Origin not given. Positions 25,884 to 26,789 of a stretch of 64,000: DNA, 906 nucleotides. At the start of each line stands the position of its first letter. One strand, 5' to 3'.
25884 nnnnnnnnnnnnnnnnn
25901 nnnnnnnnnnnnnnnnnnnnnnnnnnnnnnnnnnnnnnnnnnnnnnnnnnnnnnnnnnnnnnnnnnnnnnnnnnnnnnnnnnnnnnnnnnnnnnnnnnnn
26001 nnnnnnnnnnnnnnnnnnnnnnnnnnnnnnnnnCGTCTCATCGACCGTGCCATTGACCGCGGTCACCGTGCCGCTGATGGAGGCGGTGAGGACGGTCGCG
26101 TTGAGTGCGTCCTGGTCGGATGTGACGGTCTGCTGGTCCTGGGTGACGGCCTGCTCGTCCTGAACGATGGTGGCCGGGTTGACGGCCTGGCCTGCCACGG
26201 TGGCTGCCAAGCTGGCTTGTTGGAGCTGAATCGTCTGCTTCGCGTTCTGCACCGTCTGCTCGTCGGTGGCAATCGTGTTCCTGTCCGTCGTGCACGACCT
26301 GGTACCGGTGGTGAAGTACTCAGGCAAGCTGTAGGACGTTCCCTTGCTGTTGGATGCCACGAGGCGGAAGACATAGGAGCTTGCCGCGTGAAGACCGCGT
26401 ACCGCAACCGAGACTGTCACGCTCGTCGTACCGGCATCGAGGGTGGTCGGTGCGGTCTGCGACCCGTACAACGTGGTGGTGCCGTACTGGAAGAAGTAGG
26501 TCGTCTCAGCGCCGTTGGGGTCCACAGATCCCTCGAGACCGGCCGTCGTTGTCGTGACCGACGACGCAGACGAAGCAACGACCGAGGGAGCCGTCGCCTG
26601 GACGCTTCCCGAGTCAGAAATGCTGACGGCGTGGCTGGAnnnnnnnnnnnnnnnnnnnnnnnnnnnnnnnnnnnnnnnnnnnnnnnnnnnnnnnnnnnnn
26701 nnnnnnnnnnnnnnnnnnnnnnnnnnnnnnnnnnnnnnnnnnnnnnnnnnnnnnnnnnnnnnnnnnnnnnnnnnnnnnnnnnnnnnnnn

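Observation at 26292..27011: ~240-aa insertion (Ser/Gly and Pro/Thr linkers plus an FN3-like domain) at the hairpin tip of a MacA/YknX-type membrane fusion protein, bracketed by two cysteines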

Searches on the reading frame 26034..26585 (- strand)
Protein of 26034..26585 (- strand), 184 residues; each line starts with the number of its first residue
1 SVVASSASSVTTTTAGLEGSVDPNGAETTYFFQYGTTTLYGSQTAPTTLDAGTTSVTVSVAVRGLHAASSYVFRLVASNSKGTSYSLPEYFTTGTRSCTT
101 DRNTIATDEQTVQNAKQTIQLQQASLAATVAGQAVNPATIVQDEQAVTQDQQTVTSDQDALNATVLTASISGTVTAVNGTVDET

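Call 53: search_protein_representatives(protein=window:26034-26585:-)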
Query: 184 residues. Proteins with E-value up to 0.001 (for the whole library): 21540; up to 1e-10: 8122; up to 1e-30: 1191. The best 150 are listed.
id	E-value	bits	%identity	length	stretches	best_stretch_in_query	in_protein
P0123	1.7e-163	554.0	50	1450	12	2-95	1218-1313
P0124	2.7e-153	520.9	38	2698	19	5-84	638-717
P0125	2.1e-148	505.0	42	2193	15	1-91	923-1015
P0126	1.2e-146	499.4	40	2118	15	3-94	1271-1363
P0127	1.1e-144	493.0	37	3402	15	5-81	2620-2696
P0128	3.4e-143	488.1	41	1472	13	3-96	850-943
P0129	3.6e-137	468.6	43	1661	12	4-104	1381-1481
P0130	7.5e-133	454.6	42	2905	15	8-87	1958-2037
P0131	2.3e-132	453.0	39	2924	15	2-94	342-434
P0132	9.9e-132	450.9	37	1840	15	5-95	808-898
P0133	1.1e-125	431.4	44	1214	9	7-94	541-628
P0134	3.4e-121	416.7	37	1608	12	5-95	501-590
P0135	5.7e-121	416.0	45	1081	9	2-97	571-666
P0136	2.7e-117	404.1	39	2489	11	6-94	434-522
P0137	1.1e-111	385.8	36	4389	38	1-94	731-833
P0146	2.0e-99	346.1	50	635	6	6-95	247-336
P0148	9.2e-99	343.9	52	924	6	2-93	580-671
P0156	6.3e-94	328.2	42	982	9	5-97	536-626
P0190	1.5e-77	275.1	45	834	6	4-93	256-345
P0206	8.4e-73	259.7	45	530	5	4-107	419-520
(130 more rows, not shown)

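Call 54: search_protein_families(library=pfam, proteins=[P0123, P0128, P0133, P0135, P0146, P0148, P0156, P0190, P0206], max_evalue=0.00001)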
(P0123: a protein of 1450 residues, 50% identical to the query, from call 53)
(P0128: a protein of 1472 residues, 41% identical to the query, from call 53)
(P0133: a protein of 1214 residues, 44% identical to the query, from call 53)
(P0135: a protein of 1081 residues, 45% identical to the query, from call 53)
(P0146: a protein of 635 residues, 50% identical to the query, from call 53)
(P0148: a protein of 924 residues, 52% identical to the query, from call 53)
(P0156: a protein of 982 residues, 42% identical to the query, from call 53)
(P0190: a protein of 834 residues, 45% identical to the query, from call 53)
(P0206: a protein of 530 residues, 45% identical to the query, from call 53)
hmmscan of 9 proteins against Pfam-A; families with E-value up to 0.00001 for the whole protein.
P0123 (1450 aa): 10 families
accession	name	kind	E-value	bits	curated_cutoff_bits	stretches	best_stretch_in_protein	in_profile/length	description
PF16656.11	Pur_ac_phosph_N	-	1.9e-53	179.4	30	0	90-156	26-93/93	Purple acid Phosphatase, N-terminal domain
PF00041.27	fn3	-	2.3e-45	153.1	25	0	111-153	43-81/84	Fibronectin type III domain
PF16655.11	PhoD_N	-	2e-28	99.2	30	0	114-143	52-81/90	PhoD-like phosphatase, N-terminal domain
PF25059.1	FN3_DSCAM-DSCAML_C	-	8.1e-27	93.8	39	0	122-158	46-81/89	DSCAM/DSCAML C-terminal Fn3-like domain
PF21466.3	GH101_dom-5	-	1.7e-20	73.8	27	0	116-142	41-67/145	Endo-alpha-N-acetylgalactosaminidase, domain 5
PF10824.14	T7SS_ESX_EspC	-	9.3e-13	48.9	23.5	0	59-129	7-77/100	Excreted virulence factor EspC, type VII ESX diderm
PF17964.7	Big_10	-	8.2e-11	42.8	22.9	0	126-177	47-97/164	Bacterial Ig domain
PF05084.19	GRA6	-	8.9e-08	32.8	27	0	129-172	65-108/186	Granule antigen protein (GRA6)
PF16845.11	SQAPI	-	1e-06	29.5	31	0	126-148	38-60/83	Aspartic acid proteinase inhibitor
PF16893.11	fn3_2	-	2.3e-06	28.1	27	0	121-148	54-81/89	Fibronectin type III domain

P0128 (1472 aa): 6 families
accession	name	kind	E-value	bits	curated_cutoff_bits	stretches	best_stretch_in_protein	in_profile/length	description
PF00041.27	fn3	-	3e-41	139.9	25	0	348-426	7-73/84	Fibronectin type III domain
PF16656.11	Pur_ac_phosph_N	-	2.8e-40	137.2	30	0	980-1039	33-93/93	Purple acid Phosphatase, N-terminal domain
PF16655.11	PhoD_N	-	1.6e-31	109.1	30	0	497-524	52-78/90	PhoD-like phosphatase, N-terminal domain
PF25059.1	FN3_DSCAM-DSCAML_C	-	1.6e-26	92.9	39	0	985-1039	27-79/89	DSCAM/DSCAML C-terminal Fn3-like domain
PF21466.3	GH101_dom-5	-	1.2e-09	38.5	27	0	993-1026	36-69/145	Endo-alpha-N-acetylgalactosaminidase, domain 5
PF10179.15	NDNF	-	6.2e-07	30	27.3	0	402-432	89-119/127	Neuron-derived neurotrophic factor, first Fn(III) domain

P0133 (1214 aa): 5 families
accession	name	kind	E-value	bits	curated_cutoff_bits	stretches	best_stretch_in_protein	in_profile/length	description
PF00041.27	fn3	-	1.7e-30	105.5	25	0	584-618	44-75/84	Fibronectin type III domain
PF16656.11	Pur_ac_phosph_N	-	7.5e-26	91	30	0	571-616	35-84/93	Purple acid Phosphatase, N-terminal domain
PF25059.1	FN3_DSCAM-DSCAML_C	-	1.4e-23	83.5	39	0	588-628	41-80/89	DSCAM/DSCAML C-terminal Fn3-like domain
PF16655.11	PhoD_N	-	1.3e-16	61.4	30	0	593-613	60-80/90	PhoD-like phosphatase, N-terminal domain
PF24489.1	Ig_J_second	-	1.2e-07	32.2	27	0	745-814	11-84/105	Tip attachment protein J second Ig-like domain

P0135 (1081 aa): 7 families
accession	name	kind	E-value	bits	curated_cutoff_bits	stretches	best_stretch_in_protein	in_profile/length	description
PF00041.27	fn3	-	2.4e-33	114.6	25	1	870-948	8-76/84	Fibronectin type III domain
PF25059.1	FN3_DSCAM-DSCAML_C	-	1.7e-31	108.8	39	0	624-662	42-79/89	DSCAM/DSCAML C-terminal Fn3-like domain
PF16656.11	Pur_ac_phosph_N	-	1.3e-30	106.2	30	0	602-662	37-93/93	Purple acid Phosphatase, N-terminal domain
PF16655.11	PhoD_N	-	6.1e-27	94.4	30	0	496-553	26-84/90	PhoD-like phosphatase, N-terminal domain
PF23376.1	Fn3_VIN3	-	2.2e-15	57.5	33.9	0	233-268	60-95/99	VIN3-like, fibronectin type-III domain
PF10179.15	NDNF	-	6.3e-07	29.9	27.3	0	721-747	85-111/127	Neuron-derived neurotrophic factor, first Fn(III) domain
PF16874.11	Glyco_hydro_36C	-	7.5e-06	26.7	27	0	921-950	30-46/77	Glycosyl hydrolase family 36 C-terminal domain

P0146 (635 aa): 5 families
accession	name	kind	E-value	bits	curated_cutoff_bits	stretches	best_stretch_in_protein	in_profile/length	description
PF00041.27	fn3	-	6.8e-20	71.5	25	0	56-139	9-82/84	Fibronectin type III domain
PF25059.1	FN3_DSCAM-DSCAML_C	-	3.7e-15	56.5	39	0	295-334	41-80/89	DSCAM/DSCAML C-terminal Fn3-like domain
PF16656.11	Pur_ac_phosph_N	-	5.7e-14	52.9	30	0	74-134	24-84/93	Purple acid Phosphatase, N-terminal domain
PF23376.1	Fn3_VIN3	-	1.8e-12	48.1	33.9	0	298-334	59-95/99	VIN3-like, fibronectin type-III domain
PF23759.1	GBD_T9SS_assoc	-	2.9e-07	31.2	27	0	106-130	85-109/116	Galactose binding domain-like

P0148 (924 aa): 0 families

P0156 (982 aa): 6 families
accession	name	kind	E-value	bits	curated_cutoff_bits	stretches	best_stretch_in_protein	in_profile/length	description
PF16656.11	Pur_ac_phosph_N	-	7.7e-24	84.5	30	0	448-520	11-87/93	Purple acid Phosphatase, N-terminal domain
PF25059.1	FN3_DSCAM-DSCAML_C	-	8e-23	81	39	0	493-533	47-87/89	DSCAM/DSCAML C-terminal Fn3-like domain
PF00041.27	fn3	-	4.2e-20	72.2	25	0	670-708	39-75/84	Fibronectin type III domain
PF16655.11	PhoD_N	-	1.7e-18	67.4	30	0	879-905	61-86/90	PhoD-like phosphatase, N-terminal domain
PF23376.1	Fn3_VIN3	-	2e-11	44.8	33.9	0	493-526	62-95/99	VIN3-like, fibronectin type-III domain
PF17964.7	Big_10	-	2.1e-06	28.5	22.9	0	302-344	45-87/164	Bacterial Ig domain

P0190 (834 aa): 5 families
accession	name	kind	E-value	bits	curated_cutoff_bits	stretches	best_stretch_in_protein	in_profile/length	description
PF00041.27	fn3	-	8.5e-28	96.8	25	0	357-436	9-76/84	Fibronectin type III domain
PF25059.1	FN3_DSCAM-DSCAML_C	-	2.2e-23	82.8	39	0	408-445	44-80/89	DSCAM/DSCAML C-terminal Fn3-like domain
PF16656.11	Pur_ac_phosph_N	-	9.8e-19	68.2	30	0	474-534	24-86/93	Purple acid Phosphatase, N-terminal domain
PF23376.1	Fn3_VIN3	-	7.1e-12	46.2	33.9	0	611-642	64-95/99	VIN3-like, fibronectin type-III domain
PF07963.17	N_methyl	-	2e-06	27.6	21.2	1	8-31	2-25/27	Prokaryotic N-terminal methylation motif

P0206 (530 aa): 6 families
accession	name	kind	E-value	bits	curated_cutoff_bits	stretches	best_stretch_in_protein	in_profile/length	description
PF00041.27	fn3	-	4e-23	81.9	25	1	323-401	7-75/84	Fibronectin type III domain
PF25059.1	FN3_DSCAM-DSCAML_C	-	8.7e-23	80.9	39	0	346-413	22-82/89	DSCAM/DSCAML C-terminal Fn3-like domain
PF16656.11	Pur_ac_phosph_N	-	3.3e-12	47.2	30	0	315-409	6-92/93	Purple acid Phosphatase, N-terminal domain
PF16655.11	PhoD_N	-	1.3e-08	35.7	30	0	69-102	47-80/90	PhoD-like phosphatase, N-terminal domain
PF21466.3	GH101_dom-5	-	6.4e-07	29.7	27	0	67-103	31-68/145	Endo-alpha-N-acetylgalactosaminidase, domain 5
PF23376.1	Fn3_VIN3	-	8.1e-06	26.8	33.9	0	82-117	61-96/99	VIN3-like, fibronectin type-III domain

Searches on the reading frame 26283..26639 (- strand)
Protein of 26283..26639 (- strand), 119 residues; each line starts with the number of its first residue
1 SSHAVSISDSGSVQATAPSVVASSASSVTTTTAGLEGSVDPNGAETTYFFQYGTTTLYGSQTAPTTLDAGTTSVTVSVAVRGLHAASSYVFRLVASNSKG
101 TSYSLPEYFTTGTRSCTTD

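Call 7: search_protein_families(library=pfam, proteins=[window:26283-26639:-], max_evalue=10)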
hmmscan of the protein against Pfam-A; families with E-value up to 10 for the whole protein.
seq(119 aa): 3 families
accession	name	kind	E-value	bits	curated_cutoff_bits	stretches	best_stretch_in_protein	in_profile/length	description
PF00041.27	fn3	-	0.00042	20.9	25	1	25-104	8-78/84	Fibronectin type III domain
PF15902.12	Sortilin-Vps10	-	0.029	13.6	33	1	57-105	212-254/446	Sortilin, neurotensin receptor 3,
PF25059.1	FN3_DSCAM-DSCAML_C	-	0.079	13.8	39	1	70-110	39-79/89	DSCAM/DSCAML C-terminal Fn3-like domain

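Call 17: find_homologous_proteins(query=window:26295-26597:-, max_evalue=0.001)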
Query seq(101 aa) (101 aa): 2 proteins with E <= 0.001 among 26 candidates.
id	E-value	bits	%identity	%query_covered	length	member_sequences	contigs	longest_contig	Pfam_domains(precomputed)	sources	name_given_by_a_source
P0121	1.2e-18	85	51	78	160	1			-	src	-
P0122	4.3e-12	64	48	76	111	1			-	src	-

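Call 55: predict_structure(alignment_id=A4)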
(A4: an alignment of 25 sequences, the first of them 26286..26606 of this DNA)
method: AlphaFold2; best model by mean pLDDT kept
length: 107 residues; sequences in the alignment: 25
mean_pLDDT: 95.7   pTM: 0.86
mean pLDDT of the five models: 95.7, 95.6, 95.3, 94.9, 94.9
residues with pLDDT >= 90: 97; 70-90: 8; 50-70: 2; < 50: 0
segments of 3 or more residues with pLDDT < 50: none
pLDDT, mean of each block of 10 residues (from residue 1): 89 97 98 98 95 97 98 98 98 98 84
secondary structure, 60 per line:
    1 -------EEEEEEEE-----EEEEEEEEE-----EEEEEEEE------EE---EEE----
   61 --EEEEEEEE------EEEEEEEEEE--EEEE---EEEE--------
elements in order: E8-15 E21-29 E35-42 E54-56 E63-70 E77-86 E89-92 E96-99

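Call 57: fold_search(model_id=the predicted structure, library=pdb)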
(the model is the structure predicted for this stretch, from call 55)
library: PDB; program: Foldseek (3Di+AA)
matches with E <= 10: 1881; with E <= 0.001: 12
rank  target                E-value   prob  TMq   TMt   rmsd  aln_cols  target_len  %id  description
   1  7cg5                  2.0e-05  1.00  0.67  0.71   3.6       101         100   15  Structure of the sensor domain (long construct) of the anti-sigma factor RsgI4 in Pseudobacteroides cellulosolvens (released 2021-06-30)
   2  7cg8_C                6.9e-05  1.00  0.71  0.75   3.0        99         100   16  Structure of the sensor domain (short construct) of the anti-sigma factor RsgI4 in Pseudobacteroides cellulosolvens (released 2021-06-30)
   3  7cg8_A                1.0e-04  1.00  0.65  0.66   3.3       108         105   16  Structure of the sensor domain (short construct) of the anti-sigma factor RsgI4 in Pseudobacteroides cellulosolvens (released 2021-06-30)
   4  7cg1_MODEL_1_A        1.1e-04  1.00  0.65  0.54   3.3       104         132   15  Solution structure of the sensor domain of the anti-sigma factor RsgI4 in Pseudobacteroides cellulosolvens (released 2021-06-30)
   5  2xyc                  4.0e-04  1.00  0.45  0.21   5.2       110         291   17  CRYSTAL STRUCTURE OF NCAM2 IGIV-FN3I (released 2011-02-23)
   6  2q7n_A                4.2e-04  1.00  0.61  0.17   4.4       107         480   16  Crystal structure of Leukemia inhibitory factor in complex with LIF receptor (domains 1-5) (released 2007-07-31)
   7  7y8h_B                4.4e-04  1.00  0.54  0.61   7.5       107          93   23  Crystal structure of sDscam FNIII1 domain, isoform alpha7 (released 2023-05-24)
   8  7t82_E                6.0e-04  1.00  0.59  0.66   4.6       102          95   24  Crystal Structure of LEUKOCIDIN E/CENTYRIN S26/FAB B438 (released 2023-01-11)
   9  3n1g_D                6.4e-04  1.00  0.56  0.60   4.6       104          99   12  Crystal structure of DhhN bound to BOCFn3 (released 2010-06-02)
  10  2e3v_B                6.7e-04  1.00  0.49  0.53   5.2       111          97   18  Crystal structure of the first fibronectin type III domain of neural cell adhesion molecule splicing isoform from huma (released 2007-06-05)
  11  4lsd_A                7.9e-04  1.00  0.49  0.53   5.2       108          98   15  Myokine structure (released 2013-10-16)
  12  4lsd_F                9.7e-04  1.00  0.58  0.62   4.4       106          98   19  Myokine structure (released 2013-10-16)
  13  3b83_H                1.1e-03  1.00  0.48  0.53   5.5       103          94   23  Computer-Based Redesign of a beta Sandwich Protein Suggests that Extensive Negative Design Is Not Required for De Novo (released 2008-11-04)
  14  2nzi_A                1.2e-03  1.00  0.53  0.23   5.3       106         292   22  Crystal structure of domains A168-A170 from titin (released 2007-02-13)
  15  1x5x_MODEL_1_A        1.3e-03  1.00  0.64  0.63   6.5       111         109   21  Solution structure of the fibronectin type-III domain of human fibronectin type III domain containing protein  (released 2005-11-17)
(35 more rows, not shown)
